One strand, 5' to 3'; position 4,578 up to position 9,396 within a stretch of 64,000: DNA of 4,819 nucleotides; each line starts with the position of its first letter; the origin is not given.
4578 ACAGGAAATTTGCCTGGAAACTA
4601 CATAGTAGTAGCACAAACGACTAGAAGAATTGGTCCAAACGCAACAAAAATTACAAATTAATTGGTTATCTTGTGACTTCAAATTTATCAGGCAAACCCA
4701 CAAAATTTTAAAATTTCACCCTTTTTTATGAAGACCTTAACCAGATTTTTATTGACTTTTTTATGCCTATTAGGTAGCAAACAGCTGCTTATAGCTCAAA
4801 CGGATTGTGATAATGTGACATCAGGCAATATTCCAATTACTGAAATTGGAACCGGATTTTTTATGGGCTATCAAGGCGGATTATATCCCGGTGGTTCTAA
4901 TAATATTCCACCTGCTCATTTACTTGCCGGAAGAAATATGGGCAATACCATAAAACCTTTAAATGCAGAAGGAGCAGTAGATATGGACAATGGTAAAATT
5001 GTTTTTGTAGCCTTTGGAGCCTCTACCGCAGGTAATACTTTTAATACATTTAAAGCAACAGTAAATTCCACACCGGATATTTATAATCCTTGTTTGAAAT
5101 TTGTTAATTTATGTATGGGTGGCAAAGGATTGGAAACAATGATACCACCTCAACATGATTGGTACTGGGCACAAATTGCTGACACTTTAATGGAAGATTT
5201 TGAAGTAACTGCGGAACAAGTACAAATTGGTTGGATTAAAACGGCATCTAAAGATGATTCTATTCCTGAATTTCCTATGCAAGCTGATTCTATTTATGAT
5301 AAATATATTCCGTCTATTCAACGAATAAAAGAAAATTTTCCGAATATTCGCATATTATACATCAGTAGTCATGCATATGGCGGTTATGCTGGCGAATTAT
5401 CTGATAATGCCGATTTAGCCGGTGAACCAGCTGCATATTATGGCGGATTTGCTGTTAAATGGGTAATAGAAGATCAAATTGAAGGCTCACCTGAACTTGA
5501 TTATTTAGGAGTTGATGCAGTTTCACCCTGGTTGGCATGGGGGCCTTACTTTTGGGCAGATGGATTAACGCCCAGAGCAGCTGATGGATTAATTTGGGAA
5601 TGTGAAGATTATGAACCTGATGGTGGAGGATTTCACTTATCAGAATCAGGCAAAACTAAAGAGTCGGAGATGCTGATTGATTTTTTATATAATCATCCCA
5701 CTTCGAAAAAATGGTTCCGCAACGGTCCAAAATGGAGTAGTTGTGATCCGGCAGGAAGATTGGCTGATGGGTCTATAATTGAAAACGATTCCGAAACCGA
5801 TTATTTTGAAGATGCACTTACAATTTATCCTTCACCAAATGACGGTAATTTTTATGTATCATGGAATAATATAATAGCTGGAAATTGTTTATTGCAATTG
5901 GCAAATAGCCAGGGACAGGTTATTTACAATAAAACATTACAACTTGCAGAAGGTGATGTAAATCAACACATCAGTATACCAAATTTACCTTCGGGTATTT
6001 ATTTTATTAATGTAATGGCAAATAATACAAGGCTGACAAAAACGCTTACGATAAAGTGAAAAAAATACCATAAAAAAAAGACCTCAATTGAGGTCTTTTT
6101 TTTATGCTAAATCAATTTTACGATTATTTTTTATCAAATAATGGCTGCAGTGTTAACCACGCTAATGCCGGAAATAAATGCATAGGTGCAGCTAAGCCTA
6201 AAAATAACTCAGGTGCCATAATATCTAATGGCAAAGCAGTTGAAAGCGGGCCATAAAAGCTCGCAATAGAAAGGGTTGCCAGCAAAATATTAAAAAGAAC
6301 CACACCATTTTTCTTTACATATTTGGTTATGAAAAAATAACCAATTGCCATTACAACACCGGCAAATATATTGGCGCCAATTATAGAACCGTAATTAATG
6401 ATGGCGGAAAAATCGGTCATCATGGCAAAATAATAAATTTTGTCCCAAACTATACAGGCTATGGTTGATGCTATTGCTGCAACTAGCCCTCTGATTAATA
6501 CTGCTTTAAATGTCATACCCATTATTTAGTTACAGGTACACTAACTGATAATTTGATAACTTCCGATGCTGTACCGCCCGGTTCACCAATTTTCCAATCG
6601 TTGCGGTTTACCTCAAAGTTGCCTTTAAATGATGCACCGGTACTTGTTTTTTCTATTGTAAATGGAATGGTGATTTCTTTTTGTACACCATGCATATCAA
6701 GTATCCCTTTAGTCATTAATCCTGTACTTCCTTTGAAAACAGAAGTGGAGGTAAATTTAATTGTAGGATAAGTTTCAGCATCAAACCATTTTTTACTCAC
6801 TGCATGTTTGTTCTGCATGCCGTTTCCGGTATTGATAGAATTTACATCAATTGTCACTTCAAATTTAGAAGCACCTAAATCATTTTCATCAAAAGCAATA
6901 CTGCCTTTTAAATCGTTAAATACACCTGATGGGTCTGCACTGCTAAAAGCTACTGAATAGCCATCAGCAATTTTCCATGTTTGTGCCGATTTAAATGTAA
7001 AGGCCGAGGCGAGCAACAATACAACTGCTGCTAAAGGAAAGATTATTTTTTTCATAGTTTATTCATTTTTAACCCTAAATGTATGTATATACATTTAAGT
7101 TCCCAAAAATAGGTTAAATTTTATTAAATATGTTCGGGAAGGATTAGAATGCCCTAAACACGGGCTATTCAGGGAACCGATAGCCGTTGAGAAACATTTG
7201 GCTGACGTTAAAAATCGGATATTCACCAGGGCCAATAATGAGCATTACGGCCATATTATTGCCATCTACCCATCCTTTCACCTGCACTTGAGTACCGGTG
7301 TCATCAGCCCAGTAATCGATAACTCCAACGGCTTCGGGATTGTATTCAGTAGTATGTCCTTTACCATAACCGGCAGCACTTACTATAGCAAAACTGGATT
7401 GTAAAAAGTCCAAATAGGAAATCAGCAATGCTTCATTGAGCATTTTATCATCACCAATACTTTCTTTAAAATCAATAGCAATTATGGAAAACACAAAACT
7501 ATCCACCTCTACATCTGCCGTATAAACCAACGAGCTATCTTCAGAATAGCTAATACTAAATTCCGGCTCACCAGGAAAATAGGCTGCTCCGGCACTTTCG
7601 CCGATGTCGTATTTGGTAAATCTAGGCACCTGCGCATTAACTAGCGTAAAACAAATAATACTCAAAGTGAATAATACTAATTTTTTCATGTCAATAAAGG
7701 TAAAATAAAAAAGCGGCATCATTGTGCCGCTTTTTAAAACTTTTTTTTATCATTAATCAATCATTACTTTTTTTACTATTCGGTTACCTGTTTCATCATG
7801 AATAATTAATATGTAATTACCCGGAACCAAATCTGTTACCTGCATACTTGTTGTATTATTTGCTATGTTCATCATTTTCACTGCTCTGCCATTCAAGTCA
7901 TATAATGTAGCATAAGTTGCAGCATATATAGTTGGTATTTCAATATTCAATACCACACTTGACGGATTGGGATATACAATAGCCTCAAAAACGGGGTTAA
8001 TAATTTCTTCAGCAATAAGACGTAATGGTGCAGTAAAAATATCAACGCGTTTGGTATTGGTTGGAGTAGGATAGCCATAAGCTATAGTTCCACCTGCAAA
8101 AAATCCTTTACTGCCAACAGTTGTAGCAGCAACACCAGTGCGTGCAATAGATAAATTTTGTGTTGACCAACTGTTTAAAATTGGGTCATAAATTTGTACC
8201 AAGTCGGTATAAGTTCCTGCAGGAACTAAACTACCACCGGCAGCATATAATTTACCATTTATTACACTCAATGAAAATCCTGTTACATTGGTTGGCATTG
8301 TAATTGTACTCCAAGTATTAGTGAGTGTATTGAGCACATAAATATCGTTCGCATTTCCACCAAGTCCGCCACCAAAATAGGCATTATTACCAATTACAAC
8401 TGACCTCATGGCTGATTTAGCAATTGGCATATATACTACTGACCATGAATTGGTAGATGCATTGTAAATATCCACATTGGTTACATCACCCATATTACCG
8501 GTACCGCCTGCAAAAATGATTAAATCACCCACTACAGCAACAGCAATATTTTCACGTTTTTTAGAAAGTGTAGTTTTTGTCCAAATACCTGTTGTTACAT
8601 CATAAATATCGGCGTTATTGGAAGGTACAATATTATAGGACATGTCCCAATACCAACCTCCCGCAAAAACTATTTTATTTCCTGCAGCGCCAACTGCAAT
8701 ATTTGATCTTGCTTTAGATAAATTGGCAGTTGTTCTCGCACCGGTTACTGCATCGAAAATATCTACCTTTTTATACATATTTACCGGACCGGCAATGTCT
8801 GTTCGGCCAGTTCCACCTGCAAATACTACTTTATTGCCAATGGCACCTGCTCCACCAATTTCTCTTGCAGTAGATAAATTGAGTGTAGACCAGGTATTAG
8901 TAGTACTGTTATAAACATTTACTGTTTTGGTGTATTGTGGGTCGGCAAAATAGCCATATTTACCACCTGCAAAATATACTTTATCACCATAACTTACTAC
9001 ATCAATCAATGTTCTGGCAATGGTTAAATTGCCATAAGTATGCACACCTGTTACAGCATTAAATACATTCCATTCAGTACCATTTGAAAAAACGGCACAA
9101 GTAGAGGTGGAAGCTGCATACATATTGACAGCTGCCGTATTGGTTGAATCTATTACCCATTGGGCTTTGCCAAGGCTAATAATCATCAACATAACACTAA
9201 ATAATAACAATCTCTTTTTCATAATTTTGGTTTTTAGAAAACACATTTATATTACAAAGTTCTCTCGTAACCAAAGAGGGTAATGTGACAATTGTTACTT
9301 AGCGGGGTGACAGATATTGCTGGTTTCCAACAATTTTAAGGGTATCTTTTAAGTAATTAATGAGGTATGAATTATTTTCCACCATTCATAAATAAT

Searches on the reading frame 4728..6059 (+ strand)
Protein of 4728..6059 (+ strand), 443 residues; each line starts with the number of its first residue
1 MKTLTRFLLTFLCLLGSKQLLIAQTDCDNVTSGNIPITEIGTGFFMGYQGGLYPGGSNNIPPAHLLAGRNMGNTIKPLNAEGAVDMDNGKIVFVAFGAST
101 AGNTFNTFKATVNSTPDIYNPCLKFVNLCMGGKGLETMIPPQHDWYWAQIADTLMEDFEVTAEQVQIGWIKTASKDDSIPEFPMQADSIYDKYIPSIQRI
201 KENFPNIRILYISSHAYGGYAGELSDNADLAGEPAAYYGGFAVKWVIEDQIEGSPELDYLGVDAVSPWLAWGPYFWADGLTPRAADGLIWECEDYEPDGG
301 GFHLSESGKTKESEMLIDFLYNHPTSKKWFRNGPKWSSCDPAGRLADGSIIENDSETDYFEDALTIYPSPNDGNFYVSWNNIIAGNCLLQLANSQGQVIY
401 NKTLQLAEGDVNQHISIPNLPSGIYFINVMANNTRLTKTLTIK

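Call 64: search_protein_families(library=pfam, proteins=[window:4728-6059:+], max_evalue=0.0001)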
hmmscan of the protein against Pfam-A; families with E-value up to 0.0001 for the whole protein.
window:4728-6059:+ (443 aa): 1 family
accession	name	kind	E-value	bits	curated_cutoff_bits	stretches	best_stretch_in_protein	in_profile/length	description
PF18962.6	Por_Secre_tail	-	1.8e-11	44.6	27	1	366-442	1-75/75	Secretion system C-terminal sorting domain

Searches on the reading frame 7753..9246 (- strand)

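Call 64: search_protein_families(library=pfam, proteins=[window:7753-9246:-], max_evalue=0.0001)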
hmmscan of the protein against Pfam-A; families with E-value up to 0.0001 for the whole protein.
window:7753-9246:- (497 aa): 10 families
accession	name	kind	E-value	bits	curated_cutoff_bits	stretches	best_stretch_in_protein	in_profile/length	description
PF24681.1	Kelch_KLHDC2_KLHL20_DRC7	-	1e-22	81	50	2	236-386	4-172/221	KLHDC2/KLHL20/DRC7 Kelch-repeats domain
PF01344.31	Kelch_1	-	9.6e-22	76.6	20.1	1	323-362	4-41/46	Kelch motif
PF13964.12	Kelch_6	-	3.4e-17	62.2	25.3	1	322-361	3-41/50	Kelch motif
PF13418.12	Kelch_4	-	3.3e-15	56.2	21.6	0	283-315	8-44/49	Galactose oxidase, central domain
PF25210.1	Kelch_FKB95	-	4.1e-15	56.6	70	1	279-363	35-123/268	FKB95, Kelch-repeats domain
PF24981.1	Beta-prop_ATRN-LZTR1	-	1.4e-10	41.3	50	1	243-366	2-141/289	Attractin/LZTR1 beta-propeller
PF07646.21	Kelch_2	-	7.7e-10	38.7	21.3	0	84-123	8-45/48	Kelch motif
PF18962.6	Por_Secre_tail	-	1.4e-09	38.6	27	1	424-496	1-75/75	Secretion system C-terminal sorting domain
PF24996.1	NANM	-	1.1e-05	24.9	45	0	84-146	60-125/350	N-acetylneuraminate epimerase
PF13854.13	Kelch_HCF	-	1.3e-05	25.1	113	0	228-338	15-139/345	Host cell factor, Kelch-repeats domain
